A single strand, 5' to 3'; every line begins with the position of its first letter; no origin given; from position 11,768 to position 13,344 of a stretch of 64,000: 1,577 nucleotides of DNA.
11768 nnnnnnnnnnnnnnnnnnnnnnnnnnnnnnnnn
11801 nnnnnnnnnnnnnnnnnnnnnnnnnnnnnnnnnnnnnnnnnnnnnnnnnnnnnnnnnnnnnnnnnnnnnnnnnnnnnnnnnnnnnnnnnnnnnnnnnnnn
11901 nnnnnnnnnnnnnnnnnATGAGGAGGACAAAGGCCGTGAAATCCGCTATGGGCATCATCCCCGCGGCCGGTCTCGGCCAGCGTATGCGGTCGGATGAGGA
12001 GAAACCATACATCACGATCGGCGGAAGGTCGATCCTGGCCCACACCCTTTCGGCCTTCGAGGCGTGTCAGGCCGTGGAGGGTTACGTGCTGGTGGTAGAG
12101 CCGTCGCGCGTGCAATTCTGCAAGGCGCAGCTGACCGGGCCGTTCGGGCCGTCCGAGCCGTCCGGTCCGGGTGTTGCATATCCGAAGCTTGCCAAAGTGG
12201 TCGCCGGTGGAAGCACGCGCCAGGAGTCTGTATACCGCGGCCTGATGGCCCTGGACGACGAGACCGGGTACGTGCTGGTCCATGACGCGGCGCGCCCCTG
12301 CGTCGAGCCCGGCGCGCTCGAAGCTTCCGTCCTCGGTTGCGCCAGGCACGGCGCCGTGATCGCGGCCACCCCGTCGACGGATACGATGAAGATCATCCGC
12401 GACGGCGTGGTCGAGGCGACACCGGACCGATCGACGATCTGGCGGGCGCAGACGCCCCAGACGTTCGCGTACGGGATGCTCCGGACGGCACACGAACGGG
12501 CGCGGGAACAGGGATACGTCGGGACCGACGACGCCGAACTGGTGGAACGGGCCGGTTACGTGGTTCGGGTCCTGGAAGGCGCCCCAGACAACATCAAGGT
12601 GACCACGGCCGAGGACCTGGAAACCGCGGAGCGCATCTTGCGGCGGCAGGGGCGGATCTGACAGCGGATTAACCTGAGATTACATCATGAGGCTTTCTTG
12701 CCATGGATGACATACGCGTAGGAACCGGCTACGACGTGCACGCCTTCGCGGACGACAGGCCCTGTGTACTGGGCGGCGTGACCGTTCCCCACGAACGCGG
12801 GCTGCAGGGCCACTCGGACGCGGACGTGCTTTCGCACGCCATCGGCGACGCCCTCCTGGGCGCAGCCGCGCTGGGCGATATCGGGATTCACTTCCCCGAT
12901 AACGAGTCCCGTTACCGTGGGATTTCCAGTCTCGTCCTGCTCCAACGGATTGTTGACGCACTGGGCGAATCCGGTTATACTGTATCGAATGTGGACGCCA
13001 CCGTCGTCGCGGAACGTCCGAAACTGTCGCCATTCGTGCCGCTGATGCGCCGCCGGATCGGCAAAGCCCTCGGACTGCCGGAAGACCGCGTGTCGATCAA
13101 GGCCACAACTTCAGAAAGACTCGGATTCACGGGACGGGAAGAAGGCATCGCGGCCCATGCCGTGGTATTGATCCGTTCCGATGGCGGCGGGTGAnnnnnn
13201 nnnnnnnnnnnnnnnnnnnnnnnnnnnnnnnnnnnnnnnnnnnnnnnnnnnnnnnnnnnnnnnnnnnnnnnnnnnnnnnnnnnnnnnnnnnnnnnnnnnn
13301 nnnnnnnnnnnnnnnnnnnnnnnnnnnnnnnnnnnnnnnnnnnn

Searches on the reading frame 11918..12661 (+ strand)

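Call 70: search_protein_families(library=pfam, proteins=[window:11918-12661:+], max_evalue=0.0001)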
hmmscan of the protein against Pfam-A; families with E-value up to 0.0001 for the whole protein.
window:11918-12661:+ (247 aa): 2 families
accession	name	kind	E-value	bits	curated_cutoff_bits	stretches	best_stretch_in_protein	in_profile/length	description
PF01128.25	IspD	-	1.2e-65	221.8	27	1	13-243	4-221/221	2-C-methyl-D-erythritol 4-phosphate cytidylyltransferase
PF12804.13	NTP_transf_3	-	8e-08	33.1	27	1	12-148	1-118/160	MobA-like NTP transferase domain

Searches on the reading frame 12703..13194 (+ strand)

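Call 82: search_protein_families(library=pfam, proteins=[window:12703-13194:+], max_evalue=0.00001)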
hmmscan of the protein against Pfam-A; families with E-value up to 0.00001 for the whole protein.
window:12703-13194:+ (163 aa): 1 family
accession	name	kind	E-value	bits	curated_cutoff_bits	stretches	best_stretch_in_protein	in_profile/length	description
PF02542.21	YgbB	-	2.5e-66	223.2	26.7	1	4-157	1-154/155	YgbB family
